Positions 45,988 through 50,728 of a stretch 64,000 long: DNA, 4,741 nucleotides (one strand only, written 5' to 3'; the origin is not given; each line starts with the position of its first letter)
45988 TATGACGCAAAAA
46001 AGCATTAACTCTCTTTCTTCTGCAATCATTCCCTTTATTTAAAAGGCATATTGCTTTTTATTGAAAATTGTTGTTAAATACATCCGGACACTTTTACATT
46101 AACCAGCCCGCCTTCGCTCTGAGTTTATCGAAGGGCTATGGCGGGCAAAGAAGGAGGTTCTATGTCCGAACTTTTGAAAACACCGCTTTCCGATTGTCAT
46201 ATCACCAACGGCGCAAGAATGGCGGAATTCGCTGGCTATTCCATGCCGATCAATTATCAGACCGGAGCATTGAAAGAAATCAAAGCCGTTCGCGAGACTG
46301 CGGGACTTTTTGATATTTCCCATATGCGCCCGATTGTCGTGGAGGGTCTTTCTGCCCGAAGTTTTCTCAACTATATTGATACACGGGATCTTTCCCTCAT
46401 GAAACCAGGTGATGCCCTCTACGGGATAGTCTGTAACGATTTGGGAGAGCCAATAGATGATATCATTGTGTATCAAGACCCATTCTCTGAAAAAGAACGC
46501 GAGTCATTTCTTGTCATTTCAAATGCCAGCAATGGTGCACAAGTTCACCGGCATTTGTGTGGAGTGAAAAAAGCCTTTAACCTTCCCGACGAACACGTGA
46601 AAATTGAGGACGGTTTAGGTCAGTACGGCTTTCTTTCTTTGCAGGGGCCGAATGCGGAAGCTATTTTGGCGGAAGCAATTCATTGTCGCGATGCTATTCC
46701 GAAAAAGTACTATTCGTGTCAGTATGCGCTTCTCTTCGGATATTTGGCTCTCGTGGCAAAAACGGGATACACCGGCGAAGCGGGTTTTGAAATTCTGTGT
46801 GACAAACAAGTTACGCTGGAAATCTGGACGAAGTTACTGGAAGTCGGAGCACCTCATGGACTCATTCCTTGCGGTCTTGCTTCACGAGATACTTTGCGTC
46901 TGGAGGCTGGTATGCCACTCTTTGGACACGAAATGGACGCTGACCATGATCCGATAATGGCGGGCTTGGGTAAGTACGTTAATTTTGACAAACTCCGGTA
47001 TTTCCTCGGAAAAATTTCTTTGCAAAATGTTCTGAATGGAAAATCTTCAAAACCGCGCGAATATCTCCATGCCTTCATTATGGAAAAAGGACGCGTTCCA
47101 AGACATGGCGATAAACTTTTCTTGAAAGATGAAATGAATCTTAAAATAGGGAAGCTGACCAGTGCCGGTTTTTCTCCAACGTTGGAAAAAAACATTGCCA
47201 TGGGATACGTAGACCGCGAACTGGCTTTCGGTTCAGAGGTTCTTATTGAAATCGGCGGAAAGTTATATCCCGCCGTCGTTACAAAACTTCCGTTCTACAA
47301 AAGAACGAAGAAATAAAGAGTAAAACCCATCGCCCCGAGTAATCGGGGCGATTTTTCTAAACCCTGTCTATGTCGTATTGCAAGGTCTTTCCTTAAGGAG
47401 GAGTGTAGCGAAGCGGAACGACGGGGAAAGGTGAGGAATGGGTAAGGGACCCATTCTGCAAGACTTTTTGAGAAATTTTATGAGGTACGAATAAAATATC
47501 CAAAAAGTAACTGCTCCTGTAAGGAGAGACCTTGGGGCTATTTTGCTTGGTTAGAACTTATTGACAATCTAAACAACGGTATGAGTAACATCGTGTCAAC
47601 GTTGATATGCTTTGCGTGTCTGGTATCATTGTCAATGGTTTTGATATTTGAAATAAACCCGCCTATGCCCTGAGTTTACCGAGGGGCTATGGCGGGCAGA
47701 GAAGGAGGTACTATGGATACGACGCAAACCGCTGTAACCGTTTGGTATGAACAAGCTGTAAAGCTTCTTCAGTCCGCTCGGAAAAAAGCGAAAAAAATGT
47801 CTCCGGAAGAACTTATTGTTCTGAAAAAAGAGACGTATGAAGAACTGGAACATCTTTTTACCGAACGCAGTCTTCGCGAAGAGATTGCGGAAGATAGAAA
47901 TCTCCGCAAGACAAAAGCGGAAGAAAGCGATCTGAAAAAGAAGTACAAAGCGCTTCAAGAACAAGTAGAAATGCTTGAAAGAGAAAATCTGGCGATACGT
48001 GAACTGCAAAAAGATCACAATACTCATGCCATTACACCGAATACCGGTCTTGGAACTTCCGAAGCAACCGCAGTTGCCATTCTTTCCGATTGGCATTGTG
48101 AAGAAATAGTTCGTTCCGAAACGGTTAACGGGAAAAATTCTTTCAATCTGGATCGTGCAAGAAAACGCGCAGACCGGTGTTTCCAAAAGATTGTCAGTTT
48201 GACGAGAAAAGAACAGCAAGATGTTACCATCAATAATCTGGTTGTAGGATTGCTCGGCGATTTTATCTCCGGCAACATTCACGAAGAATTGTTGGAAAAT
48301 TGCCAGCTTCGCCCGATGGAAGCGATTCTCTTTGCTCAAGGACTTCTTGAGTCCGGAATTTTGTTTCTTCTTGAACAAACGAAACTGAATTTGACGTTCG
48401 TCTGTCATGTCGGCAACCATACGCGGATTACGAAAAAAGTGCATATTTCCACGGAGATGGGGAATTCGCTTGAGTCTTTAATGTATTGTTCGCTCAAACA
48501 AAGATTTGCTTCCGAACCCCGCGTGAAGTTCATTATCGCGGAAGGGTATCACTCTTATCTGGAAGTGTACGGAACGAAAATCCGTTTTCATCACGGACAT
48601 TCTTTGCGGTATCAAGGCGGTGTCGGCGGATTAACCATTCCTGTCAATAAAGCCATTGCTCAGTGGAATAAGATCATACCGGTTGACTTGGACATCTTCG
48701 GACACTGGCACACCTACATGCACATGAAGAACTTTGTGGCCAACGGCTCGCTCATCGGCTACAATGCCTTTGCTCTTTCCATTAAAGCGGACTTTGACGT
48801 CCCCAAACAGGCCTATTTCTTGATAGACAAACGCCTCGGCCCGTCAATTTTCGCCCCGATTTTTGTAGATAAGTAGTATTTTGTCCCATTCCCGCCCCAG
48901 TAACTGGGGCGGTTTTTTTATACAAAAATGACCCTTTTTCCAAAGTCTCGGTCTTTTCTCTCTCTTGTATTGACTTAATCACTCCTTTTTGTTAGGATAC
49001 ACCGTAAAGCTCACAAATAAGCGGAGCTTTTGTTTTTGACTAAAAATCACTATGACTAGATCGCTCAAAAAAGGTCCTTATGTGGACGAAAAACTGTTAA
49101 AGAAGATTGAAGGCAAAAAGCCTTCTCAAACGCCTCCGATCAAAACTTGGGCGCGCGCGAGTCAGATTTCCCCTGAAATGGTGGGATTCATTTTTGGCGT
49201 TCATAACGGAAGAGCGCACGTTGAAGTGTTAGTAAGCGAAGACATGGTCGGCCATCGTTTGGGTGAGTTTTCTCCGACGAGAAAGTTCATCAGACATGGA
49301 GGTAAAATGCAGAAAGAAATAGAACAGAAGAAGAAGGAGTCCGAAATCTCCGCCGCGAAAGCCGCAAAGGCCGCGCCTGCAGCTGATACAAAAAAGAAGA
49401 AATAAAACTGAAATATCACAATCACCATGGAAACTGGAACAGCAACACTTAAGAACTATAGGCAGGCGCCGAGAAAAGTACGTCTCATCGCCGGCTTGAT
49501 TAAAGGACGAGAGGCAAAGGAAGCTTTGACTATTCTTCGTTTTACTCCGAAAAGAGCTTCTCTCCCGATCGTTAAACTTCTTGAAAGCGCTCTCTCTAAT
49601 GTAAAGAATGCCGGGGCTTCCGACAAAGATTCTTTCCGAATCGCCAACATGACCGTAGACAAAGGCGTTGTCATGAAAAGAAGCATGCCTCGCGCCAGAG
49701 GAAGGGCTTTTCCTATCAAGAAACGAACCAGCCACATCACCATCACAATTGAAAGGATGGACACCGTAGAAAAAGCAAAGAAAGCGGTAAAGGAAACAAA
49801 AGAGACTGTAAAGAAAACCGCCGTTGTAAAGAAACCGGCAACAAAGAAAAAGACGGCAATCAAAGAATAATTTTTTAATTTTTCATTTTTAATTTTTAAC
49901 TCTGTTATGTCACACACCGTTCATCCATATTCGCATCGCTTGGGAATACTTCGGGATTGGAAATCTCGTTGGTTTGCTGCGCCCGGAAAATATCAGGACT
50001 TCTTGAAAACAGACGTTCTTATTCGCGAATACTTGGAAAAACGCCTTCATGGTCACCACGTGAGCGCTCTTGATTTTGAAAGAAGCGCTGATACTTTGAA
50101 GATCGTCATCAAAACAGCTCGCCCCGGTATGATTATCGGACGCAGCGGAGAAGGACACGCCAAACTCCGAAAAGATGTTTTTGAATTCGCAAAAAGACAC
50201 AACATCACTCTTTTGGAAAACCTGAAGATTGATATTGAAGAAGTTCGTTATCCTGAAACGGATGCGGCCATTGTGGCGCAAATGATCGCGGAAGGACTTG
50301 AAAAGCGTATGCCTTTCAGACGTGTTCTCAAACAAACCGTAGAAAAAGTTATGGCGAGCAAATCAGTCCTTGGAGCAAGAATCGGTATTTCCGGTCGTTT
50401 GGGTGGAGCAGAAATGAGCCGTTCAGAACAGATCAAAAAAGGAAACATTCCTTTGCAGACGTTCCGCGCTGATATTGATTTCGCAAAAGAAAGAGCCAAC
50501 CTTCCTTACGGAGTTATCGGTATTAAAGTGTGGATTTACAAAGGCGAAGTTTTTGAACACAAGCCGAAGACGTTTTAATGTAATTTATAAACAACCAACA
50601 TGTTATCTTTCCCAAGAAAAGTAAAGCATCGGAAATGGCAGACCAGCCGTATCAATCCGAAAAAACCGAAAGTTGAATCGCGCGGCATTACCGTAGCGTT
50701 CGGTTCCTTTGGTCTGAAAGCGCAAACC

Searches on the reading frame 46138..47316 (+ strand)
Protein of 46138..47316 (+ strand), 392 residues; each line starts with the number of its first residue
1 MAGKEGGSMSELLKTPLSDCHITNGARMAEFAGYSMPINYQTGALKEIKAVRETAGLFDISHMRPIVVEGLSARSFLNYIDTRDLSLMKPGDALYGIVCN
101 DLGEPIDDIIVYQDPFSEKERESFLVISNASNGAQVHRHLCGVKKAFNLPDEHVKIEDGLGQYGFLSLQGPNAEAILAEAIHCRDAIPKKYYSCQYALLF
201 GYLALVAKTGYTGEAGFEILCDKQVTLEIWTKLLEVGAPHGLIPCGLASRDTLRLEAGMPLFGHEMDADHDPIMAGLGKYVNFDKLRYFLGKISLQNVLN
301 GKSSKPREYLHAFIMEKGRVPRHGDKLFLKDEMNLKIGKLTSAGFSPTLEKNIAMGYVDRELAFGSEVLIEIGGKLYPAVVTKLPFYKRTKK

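Call 115: search_protein_families(library=pfam, proteins=[window:46138-47316:+], max_evalue=0.00001)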
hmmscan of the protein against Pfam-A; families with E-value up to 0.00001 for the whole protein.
window:46138-47316:+ (392 aa): 2 families
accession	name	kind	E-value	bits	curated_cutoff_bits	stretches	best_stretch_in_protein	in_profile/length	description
PF01571.26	GCV_T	-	2.2e-70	237.3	25.6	1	18-278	2-253/255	Aminomethyltransferase folate-binding domain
PF08669.17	GCV_T_C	-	2e-20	72.9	25.9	1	311-388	4-80/80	Glycine cleavage T-protein C-terminal barrel domain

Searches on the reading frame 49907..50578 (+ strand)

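Call 115: search_protein_families(library=pfam, proteins=[window:49907-50578:+], max_evalue=0.00001)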
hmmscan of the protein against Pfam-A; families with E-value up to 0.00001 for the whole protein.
window:49907-50578:+ (223 aa): 2 families
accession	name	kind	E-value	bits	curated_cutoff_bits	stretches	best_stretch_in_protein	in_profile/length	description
PF00189.25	Ribosomal_S3_C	-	3.4e-29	101.6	34.1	1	127-210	1-83/83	Ribosomal protein S3, C-terminal domain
PF07650.23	KH_2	-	4.5e-10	39.6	22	1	39-117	2-77/78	KH domain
